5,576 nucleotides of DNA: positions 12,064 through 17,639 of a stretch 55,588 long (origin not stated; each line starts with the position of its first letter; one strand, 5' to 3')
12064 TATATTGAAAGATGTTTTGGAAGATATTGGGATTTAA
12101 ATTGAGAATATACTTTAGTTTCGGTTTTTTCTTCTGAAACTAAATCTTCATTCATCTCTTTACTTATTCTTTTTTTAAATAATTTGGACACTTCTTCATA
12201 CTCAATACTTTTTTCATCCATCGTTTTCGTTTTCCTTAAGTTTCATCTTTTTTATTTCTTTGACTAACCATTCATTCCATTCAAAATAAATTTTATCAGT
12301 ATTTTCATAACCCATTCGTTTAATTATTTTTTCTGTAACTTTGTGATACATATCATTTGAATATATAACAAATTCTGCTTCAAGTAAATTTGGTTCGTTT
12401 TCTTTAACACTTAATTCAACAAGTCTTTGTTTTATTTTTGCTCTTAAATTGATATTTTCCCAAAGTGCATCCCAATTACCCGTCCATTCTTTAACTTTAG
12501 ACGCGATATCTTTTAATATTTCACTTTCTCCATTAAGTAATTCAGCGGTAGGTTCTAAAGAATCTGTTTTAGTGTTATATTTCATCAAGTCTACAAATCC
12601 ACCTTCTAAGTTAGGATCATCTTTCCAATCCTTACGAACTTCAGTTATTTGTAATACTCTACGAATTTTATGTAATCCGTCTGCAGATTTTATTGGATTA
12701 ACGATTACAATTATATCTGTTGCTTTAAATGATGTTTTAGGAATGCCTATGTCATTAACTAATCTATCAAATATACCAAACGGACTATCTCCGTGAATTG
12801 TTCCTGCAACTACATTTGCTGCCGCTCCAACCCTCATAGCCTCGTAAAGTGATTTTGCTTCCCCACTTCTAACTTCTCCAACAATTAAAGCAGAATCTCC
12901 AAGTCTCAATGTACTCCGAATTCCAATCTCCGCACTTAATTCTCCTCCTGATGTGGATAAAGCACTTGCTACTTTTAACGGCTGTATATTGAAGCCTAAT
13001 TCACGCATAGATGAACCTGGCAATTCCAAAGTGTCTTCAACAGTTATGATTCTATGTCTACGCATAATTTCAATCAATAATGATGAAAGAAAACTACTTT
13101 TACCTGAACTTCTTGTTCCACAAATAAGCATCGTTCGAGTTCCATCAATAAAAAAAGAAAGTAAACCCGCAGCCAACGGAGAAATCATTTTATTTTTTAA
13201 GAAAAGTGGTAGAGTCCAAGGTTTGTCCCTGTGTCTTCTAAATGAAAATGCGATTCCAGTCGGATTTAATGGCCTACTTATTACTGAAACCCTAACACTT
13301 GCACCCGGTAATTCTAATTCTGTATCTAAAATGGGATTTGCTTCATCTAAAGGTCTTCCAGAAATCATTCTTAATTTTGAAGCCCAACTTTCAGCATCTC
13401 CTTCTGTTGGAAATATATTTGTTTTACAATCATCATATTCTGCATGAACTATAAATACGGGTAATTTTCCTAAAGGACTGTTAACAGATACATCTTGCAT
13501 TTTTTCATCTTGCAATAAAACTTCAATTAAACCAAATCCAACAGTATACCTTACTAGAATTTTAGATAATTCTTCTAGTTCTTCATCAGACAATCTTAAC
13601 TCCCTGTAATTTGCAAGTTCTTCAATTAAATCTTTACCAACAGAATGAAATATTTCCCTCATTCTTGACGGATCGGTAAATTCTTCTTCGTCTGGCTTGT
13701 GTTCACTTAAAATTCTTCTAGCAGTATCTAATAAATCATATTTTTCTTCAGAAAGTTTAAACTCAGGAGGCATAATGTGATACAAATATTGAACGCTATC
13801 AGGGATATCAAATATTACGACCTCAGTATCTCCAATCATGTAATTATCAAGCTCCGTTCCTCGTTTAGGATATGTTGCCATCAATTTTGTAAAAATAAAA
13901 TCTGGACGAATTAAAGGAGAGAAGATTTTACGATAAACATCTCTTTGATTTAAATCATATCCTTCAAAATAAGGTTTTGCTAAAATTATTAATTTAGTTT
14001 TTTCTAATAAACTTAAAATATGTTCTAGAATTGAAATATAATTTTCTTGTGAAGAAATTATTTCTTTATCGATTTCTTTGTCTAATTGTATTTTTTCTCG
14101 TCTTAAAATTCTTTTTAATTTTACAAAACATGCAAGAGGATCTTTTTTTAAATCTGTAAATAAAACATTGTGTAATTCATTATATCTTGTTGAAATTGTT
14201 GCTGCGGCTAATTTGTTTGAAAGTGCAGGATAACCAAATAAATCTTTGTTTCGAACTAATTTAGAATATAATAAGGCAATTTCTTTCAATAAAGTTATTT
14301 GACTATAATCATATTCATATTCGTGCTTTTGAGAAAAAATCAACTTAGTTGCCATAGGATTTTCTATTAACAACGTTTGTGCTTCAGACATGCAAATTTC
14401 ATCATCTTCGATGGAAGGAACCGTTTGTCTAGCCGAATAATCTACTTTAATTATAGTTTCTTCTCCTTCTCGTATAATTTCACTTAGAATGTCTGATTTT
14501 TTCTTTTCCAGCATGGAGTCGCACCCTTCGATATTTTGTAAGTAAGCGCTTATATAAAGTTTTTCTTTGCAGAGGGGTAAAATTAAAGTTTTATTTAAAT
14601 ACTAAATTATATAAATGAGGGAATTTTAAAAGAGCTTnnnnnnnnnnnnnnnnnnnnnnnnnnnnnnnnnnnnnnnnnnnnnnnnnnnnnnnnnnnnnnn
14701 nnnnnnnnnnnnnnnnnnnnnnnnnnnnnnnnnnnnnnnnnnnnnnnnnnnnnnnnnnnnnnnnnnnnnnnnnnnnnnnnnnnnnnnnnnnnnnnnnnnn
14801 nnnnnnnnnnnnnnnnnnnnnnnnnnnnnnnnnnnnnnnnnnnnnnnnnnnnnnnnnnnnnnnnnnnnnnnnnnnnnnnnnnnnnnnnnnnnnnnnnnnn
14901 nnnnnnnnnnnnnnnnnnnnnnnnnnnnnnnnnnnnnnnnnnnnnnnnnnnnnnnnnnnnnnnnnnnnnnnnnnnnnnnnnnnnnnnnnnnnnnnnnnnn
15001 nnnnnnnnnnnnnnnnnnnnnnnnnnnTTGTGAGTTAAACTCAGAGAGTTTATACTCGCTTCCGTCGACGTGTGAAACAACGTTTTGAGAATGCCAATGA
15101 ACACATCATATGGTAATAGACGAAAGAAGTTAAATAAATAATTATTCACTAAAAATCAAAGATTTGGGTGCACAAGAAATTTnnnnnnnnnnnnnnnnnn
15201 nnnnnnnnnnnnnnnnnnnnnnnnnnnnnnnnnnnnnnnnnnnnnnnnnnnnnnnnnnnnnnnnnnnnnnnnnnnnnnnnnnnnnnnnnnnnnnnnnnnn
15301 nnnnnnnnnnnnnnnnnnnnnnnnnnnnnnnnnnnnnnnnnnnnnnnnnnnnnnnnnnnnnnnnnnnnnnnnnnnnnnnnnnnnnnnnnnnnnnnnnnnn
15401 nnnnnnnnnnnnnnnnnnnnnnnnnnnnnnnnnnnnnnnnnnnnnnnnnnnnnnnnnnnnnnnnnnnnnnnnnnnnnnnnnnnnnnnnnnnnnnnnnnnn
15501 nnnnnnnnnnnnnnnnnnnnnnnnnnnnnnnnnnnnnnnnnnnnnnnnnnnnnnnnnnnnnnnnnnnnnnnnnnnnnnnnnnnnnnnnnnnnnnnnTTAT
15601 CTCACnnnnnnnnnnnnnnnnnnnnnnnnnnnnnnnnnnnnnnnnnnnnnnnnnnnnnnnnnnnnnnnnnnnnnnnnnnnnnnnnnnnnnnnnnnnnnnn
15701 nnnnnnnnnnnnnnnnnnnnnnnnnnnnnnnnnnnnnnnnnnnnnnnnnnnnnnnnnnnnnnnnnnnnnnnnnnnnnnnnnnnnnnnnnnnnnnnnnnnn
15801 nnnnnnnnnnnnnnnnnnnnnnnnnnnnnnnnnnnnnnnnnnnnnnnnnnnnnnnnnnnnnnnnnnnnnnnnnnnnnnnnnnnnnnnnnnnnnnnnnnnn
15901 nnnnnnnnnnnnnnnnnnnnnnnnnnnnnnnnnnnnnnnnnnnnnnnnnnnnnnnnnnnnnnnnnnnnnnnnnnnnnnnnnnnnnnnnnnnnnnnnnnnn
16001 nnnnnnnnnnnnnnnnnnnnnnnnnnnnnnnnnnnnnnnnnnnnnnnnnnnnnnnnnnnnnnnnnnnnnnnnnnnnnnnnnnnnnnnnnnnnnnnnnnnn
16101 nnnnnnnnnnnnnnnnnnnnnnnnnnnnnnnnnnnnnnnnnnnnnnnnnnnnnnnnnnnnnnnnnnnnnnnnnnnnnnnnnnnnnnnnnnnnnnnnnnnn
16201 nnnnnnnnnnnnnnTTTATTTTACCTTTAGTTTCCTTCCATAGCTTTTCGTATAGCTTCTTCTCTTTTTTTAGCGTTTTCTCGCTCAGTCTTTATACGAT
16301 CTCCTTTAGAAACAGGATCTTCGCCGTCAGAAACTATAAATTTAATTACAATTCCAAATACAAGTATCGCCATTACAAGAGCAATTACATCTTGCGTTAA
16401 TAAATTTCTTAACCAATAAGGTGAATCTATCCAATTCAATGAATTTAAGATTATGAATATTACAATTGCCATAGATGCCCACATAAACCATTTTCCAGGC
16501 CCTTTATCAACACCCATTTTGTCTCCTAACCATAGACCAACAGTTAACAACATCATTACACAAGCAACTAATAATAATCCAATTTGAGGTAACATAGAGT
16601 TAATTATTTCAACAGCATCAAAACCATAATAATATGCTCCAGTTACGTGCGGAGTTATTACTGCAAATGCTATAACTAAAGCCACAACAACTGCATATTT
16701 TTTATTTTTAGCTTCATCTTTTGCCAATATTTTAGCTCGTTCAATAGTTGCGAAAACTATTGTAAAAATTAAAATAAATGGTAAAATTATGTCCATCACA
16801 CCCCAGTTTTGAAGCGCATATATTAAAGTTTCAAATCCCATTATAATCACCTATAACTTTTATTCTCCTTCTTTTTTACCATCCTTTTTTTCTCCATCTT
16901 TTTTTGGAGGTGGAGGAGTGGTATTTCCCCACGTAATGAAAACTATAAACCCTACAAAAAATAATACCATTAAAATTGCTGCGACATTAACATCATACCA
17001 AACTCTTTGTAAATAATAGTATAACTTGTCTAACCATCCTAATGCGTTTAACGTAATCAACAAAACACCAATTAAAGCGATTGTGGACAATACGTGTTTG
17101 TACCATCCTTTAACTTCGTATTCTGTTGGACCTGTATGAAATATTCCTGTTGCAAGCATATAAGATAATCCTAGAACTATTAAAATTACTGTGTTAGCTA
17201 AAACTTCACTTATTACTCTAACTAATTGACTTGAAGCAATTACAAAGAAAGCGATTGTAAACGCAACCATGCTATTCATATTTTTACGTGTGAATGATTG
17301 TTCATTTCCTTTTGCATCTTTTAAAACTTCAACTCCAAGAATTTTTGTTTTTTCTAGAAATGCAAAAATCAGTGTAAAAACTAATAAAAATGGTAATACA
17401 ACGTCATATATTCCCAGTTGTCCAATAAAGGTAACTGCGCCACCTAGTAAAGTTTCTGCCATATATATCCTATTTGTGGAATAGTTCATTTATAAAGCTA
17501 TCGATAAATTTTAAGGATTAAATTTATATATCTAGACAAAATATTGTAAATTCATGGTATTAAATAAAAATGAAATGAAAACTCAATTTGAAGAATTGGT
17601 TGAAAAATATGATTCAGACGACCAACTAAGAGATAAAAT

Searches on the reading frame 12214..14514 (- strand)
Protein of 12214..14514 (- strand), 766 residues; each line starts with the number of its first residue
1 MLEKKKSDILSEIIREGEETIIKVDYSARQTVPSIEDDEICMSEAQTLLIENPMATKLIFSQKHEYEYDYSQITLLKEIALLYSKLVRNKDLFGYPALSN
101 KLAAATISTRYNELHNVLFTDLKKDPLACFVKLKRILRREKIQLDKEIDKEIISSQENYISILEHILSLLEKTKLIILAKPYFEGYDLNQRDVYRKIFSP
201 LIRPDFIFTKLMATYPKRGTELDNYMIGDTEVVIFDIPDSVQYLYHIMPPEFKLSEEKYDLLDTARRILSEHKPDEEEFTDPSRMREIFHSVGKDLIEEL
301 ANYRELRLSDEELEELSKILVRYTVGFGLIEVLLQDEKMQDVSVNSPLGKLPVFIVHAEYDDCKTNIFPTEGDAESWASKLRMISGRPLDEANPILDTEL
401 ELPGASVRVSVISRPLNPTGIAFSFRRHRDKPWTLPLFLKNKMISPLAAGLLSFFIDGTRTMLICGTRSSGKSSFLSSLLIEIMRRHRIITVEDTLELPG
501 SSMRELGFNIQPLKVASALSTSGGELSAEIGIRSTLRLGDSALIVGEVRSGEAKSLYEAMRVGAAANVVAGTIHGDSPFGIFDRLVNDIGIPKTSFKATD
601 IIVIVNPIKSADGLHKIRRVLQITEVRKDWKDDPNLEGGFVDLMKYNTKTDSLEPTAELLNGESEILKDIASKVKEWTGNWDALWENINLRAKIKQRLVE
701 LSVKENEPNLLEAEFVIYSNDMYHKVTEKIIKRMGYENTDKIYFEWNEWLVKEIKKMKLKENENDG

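Call 9: search_protein_families(library=pfam, max_evalue=0.001, proteins=[window:12214-14514:-])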
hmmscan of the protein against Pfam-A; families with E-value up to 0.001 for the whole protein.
window:12214-14514:- (766 aa): 1 family
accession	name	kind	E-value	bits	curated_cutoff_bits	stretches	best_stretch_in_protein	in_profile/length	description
PF00437.27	T2SSE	-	3.3e-12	46.2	24.9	1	403-604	88-272/370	Type II/IV secretion system protein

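Call 37: search_solved_structures(query=window:12214-14514:-, max_evalue=0.001)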
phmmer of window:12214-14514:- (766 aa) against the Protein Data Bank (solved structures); distinct sequences matched with E-value up to 0.001: 9.
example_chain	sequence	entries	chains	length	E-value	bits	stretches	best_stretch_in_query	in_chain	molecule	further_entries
2oap_1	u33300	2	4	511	6.5e-25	90.9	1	230-635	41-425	Type II secretion system protein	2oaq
8rkd_E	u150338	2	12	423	8e-21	77.4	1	294-626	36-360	Pilus assembly ATPase CpaF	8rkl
8rjf_A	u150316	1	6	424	8.1e-21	77.4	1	294-626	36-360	Pilus assembly ATPase CpaF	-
9e24_A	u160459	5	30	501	1.3e-20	76.7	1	294-626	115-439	CpaF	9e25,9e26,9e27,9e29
4ii7_A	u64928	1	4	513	1.9e-15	59.6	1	315-627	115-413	FlaI ATPase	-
4ihq_A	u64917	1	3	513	1.3e-14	56.9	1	315-627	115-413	FlaI ATPase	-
6bge_A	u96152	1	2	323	2.5e-07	32.8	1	416-587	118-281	VirB11-like protein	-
1g6o_A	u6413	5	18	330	2.6e-07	32.7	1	451-587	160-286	CAG-ALPHA | virB11 homolog | Cag-alfa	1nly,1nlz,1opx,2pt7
2gza_A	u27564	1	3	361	0.00017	23.4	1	456-568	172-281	Type IV secretion system protein VirB11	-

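Call 39: search_protein_families(library=ncbifam, max_evalue=0.01, proteins=[window:12214-14514:-])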
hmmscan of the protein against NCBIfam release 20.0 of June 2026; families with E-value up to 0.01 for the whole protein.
window:12214-14514:- (766 aa): 13 families
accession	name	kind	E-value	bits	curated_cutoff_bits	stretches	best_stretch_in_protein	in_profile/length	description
NF058587.1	archaellum_moto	equivalog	3.6e-37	128.3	550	1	283-704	94-505/527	archaellum flagellar ATPase motor FlaI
TIGR03819.1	heli_sec_ATPase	hypoth_equivalog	7.8e-33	114.1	373.15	1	297-585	22-297/340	TadA family conjugal transfer-associated ATPase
TIGR02782.1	TrbB_P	equivalog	5.7e-17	62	304.55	1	373-627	53-294/303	P-type conjugative transfer ATPase TrbB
TIGR02788.1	VirB11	equivalog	7.4e-16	58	249.95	1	455-587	140-264/308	P-type DNA transfer ATPase VirB11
NF053672.1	bindosome_BasE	exception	6.9e-14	51.4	1000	1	327-707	138-498/512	bindosome assembly system ATPase subunit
NF010475.0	PRK13900.1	equivalog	1.2e-11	44.3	389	1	451-602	152-303/333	type IV secretion system ATPase VirB11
NF010425.0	PRK13851.1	equivalog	1.5e-10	40.5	461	1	452-587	155-282/344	type IV secretion system protein VirB11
NF010407.0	PRK13833.1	subfamily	3.4e-10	39.8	499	1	389-625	77-299/323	conjugal transfer protein TrbB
NF041000.1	ATPase_ComGA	equivalog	2.1e-09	36.8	300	1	461-604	130-260/267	competence type IV pilus ATPase ComGA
NF010469.0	PRK13894.1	subfamily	4.7e-09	36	508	1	334-598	31-277/320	conjugal transfer ATPase TrbB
TIGR02525.1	plasmid_TraJ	equivalog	9.1e-06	24.9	368.3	1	459-602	149-286/372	plasmid transfer ATPase TraJ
TIGR01420.1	pilT_fam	subfamily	0.00028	20.2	319.1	1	462-587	125-241/343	PilT/PilU family type 4a pilus ATPase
NF053534.1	T4PilAsmATPsTfpB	equivalog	0.0092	14.4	850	0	462-602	339-465/584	type IV pilus assembly ATPase TfpB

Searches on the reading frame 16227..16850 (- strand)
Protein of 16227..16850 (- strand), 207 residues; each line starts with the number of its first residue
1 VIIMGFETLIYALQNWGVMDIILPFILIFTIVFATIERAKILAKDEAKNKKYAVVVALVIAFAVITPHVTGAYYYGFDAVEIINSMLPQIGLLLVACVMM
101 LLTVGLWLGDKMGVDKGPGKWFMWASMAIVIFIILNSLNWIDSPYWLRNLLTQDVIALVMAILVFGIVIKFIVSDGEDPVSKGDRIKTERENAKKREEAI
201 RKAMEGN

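Call 9: search_protein_families(library=pfam, max_evalue=0.001, proteins=[window:16227-16850:-])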
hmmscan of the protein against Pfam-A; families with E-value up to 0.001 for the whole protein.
window:16227-16850:- (207 aa): 0 families

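Call 102: search_solved_structures(query=window:16227-16850:-, max_evalue=10)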
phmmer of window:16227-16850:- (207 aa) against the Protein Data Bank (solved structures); distinct sequences matched with E-value up to 10: 1.
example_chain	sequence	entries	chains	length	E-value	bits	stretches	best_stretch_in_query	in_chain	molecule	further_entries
1ui0_A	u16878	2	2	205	1.1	12.2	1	87-129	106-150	Uracil-DNA Glycosylase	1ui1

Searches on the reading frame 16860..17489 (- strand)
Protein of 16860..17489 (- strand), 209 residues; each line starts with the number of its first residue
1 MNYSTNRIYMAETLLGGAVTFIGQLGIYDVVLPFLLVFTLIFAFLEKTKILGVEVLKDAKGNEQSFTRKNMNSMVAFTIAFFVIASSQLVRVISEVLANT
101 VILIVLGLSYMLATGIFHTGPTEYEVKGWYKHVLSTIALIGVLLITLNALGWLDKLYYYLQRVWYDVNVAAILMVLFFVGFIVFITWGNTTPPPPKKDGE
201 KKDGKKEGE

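Call 9: search_protein_families(library=pfam, max_evalue=0.001, proteins=[window:16860-17489:-])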
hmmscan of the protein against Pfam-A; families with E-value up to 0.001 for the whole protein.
window:16860-17489:- (209 aa): 1 family
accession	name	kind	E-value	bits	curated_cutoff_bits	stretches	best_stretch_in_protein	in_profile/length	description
PF08510.17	PIG-P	-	0.00031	21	39.3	1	124-187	2-66/121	PIG-P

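Call 103: search_solved_structures(query=window:16860-17489:-, max_evalue=10)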
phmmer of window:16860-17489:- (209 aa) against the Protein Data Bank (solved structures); distinct sequences matched with E-value up to 10: 0.
